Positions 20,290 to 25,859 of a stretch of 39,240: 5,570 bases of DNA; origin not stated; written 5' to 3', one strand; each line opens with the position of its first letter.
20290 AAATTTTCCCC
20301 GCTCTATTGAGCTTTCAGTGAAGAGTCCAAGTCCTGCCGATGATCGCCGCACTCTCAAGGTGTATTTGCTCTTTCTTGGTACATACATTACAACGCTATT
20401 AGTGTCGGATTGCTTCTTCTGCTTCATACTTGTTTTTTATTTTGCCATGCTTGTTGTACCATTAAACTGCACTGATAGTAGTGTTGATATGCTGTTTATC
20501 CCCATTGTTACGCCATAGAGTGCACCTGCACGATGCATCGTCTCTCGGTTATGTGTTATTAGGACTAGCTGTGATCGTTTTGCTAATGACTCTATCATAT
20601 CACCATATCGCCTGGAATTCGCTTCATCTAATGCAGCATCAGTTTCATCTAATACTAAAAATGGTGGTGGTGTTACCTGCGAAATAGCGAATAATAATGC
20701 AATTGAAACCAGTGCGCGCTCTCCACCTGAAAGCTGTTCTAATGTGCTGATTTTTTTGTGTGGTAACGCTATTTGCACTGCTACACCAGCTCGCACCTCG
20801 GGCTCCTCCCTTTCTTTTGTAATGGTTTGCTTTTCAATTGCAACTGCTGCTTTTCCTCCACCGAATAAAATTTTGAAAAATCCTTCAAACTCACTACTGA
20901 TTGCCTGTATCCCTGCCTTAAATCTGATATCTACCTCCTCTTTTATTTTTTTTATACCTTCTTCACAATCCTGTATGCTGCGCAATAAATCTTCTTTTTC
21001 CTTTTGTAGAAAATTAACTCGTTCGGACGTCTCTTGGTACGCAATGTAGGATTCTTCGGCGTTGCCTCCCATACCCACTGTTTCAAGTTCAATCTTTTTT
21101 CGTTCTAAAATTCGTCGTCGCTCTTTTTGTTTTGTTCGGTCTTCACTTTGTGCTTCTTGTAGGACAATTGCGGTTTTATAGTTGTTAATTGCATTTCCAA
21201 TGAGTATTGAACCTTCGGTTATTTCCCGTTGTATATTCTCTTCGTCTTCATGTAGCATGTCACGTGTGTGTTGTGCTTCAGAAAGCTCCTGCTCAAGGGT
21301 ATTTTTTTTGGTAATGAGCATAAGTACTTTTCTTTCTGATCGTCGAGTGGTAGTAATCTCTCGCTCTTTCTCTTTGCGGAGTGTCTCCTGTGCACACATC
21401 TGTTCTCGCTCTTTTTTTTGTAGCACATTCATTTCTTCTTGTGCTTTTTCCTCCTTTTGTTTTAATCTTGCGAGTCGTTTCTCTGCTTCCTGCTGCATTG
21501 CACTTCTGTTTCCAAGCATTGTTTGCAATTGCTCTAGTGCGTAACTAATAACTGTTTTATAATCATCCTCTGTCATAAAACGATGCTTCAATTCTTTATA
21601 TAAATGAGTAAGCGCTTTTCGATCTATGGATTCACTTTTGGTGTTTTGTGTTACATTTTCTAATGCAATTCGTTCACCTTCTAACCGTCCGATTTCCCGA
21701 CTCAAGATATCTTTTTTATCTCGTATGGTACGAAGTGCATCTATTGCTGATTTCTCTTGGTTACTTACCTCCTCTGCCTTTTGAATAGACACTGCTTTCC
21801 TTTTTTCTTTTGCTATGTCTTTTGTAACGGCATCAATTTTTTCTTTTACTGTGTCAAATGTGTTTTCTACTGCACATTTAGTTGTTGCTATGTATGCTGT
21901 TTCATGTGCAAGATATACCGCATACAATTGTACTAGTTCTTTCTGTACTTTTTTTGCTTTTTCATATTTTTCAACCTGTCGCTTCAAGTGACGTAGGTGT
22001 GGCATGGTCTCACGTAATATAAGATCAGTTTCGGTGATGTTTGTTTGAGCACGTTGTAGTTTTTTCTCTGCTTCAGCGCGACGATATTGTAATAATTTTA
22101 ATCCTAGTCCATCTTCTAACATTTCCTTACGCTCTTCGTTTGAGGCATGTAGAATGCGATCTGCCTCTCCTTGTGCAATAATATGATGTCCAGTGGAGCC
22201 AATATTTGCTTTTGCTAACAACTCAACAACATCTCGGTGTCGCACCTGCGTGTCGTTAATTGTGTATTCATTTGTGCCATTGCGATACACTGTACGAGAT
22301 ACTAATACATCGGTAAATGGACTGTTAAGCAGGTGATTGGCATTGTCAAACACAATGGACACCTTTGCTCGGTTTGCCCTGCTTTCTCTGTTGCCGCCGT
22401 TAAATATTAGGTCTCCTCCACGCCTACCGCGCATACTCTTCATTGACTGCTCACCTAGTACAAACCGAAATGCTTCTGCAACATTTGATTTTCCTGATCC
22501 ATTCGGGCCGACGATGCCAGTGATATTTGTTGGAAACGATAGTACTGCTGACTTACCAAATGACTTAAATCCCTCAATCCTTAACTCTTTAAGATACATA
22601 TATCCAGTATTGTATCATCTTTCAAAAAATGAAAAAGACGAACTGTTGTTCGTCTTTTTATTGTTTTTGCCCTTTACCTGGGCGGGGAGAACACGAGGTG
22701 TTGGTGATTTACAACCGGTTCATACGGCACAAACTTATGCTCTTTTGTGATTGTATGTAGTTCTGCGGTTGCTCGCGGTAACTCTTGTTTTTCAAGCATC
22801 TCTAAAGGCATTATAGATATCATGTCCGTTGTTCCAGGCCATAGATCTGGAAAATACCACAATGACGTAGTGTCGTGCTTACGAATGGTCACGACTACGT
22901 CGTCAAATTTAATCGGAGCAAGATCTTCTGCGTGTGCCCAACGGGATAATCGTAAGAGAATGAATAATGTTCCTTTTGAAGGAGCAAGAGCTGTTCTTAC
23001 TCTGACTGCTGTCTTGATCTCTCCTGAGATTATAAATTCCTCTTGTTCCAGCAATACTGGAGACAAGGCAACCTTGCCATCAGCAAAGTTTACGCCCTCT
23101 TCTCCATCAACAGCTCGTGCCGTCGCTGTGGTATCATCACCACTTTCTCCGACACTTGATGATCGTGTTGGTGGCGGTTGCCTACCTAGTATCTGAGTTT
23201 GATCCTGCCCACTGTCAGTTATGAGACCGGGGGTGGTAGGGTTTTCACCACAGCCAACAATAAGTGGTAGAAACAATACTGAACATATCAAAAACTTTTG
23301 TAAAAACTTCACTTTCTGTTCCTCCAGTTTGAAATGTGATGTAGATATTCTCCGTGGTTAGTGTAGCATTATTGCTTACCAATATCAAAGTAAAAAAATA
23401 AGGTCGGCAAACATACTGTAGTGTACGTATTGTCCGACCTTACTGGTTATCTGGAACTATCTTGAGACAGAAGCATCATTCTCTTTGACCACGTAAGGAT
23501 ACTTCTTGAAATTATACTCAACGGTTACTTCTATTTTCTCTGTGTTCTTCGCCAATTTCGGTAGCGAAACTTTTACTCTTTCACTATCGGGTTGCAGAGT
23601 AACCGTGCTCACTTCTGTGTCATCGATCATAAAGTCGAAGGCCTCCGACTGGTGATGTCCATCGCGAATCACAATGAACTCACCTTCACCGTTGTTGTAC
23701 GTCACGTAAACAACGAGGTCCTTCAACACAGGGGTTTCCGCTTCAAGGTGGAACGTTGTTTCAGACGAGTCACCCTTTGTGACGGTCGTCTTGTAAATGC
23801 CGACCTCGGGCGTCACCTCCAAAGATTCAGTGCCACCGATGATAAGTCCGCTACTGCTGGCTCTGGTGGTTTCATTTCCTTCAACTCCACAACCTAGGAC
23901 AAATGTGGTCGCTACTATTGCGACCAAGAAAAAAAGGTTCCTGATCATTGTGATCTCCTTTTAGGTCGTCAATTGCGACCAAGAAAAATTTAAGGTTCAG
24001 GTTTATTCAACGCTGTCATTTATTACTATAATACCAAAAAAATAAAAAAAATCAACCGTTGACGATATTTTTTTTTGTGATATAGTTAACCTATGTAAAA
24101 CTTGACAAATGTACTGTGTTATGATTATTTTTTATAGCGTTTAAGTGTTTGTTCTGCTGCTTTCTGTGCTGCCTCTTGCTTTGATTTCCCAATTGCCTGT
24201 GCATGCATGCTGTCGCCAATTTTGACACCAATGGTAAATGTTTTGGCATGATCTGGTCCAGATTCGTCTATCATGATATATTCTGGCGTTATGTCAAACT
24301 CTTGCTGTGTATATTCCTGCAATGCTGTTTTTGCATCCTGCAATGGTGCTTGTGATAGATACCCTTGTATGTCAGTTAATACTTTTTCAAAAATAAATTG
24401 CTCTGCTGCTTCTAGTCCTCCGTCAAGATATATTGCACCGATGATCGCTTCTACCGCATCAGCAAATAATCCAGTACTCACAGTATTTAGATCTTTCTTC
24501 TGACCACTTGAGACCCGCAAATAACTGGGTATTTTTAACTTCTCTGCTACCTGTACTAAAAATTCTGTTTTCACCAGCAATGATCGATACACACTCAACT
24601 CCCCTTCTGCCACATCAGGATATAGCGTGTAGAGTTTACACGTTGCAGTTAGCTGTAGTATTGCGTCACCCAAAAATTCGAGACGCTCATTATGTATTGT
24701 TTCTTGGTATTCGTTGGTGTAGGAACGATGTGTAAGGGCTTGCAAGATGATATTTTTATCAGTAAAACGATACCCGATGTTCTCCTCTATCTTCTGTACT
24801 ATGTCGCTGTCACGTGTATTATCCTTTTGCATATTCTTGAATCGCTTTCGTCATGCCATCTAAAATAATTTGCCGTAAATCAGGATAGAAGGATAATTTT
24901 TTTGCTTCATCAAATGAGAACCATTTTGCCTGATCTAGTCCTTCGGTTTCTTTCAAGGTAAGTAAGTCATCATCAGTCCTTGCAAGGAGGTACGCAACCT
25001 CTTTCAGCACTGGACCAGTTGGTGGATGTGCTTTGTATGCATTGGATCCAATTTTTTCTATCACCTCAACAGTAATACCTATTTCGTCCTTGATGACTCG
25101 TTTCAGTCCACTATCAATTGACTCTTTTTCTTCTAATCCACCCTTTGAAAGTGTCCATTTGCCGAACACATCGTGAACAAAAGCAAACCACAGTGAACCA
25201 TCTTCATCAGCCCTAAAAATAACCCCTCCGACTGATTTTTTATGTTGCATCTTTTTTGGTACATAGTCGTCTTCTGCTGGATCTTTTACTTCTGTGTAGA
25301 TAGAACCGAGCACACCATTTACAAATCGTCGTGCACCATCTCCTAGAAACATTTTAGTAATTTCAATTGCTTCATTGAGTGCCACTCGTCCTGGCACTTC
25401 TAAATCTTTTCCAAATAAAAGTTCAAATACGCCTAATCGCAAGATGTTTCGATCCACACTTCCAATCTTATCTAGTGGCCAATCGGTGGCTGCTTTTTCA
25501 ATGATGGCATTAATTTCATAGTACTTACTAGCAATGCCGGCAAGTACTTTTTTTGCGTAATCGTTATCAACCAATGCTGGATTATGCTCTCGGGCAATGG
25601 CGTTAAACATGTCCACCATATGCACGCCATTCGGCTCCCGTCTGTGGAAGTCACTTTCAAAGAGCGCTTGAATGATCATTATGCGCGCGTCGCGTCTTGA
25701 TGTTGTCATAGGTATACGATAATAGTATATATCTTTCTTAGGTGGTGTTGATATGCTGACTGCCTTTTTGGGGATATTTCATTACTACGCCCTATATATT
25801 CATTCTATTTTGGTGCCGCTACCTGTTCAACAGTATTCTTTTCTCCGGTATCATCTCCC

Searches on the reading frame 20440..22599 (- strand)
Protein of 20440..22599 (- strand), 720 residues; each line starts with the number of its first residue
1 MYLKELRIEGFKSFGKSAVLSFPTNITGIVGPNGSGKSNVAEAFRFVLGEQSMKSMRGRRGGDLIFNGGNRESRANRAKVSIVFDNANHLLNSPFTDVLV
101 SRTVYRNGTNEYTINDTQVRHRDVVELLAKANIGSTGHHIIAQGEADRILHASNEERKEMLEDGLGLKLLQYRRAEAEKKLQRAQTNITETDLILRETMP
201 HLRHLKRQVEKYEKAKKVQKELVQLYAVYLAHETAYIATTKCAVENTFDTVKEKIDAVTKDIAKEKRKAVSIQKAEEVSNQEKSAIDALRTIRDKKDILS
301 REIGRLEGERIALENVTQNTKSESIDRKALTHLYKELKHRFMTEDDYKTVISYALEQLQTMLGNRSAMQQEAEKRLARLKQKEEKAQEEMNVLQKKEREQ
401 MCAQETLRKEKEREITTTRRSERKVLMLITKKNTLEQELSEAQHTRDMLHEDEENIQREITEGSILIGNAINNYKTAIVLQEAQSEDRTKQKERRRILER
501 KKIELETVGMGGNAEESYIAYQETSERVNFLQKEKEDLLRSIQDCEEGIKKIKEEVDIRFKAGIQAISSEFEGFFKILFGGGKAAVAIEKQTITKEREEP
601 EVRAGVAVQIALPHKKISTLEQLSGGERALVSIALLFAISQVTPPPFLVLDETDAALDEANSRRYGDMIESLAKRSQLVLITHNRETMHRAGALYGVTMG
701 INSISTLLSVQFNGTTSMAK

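Call 101: search_protein_families(library=pfam, proteins=[window:20440-22599:-], max_evalue=0.0001)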
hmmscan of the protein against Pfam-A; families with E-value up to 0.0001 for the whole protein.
window:20440-22599:- (720 aa): 4 families
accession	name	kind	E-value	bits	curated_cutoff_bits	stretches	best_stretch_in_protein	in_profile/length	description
PF02463.25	SMC_N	-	2.5e-60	204.1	40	1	2-704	1-218/220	RecF/RecN/SMC N terminal domain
PF13476.12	AAA_23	-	1.5e-17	65.3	27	1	5-225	1-196/201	AAA domain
PF13175.12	AAA_15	-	4e-12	46.9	32.1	1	1-418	1-291/374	AAA ATPase domain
PF13304.12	AAA_21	-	5.3e-11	43.6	27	1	26-56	1-26/304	AAA domain, putative AbiEii toxin, Type IV TA system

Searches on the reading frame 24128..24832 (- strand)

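Call 100: search_protein_families(library=pfam, proteins=[window:24128-24832:-], max_evalue=0.0001)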
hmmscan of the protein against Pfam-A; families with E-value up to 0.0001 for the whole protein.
window:24128-24832:- (235 aa): 4 families
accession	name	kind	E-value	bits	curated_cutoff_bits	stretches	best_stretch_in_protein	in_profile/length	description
PF14622.11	Ribonucleas_3_3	-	4.4e-33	114.6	35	1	25-154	1-127/128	Ribonuclease-III-like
PF00636.31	Ribonuclease_3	-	6.2e-22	78.7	27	1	49-139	1-102/102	Ribonuclease III domain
PF00035.32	dsrm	-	1.1e-14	55.1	23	1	167-231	1-64/66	Double-stranded RNA binding motif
PF22935.1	RM44_endonuclase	-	6.4e-05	23.5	27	0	22-134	16-139/139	Large ribosomal subunit protein mL44, endonuclease domain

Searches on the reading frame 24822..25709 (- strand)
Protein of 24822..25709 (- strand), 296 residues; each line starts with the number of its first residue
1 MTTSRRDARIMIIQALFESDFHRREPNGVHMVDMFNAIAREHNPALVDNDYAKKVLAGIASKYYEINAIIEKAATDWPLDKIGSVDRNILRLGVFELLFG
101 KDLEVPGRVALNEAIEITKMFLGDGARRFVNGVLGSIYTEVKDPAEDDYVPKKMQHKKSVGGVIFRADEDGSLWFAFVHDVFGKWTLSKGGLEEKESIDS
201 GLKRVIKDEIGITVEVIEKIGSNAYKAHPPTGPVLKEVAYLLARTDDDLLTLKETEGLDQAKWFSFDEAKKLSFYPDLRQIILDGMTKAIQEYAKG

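Call 100: search_protein_families(library=pfam, proteins=[window:24822-25709:-], max_evalue=0.0001)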
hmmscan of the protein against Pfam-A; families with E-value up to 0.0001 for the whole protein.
window:24822-25709:- (296 aa): 2 families
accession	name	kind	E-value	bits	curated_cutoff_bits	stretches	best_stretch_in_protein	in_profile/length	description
PF01029.23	NusB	-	6.4e-27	95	23.1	1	7-138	2-132/133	NusB family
PF00293.34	NUDIX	-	1.2e-11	45.2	21.1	1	158-282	4-131/134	NUDIX domain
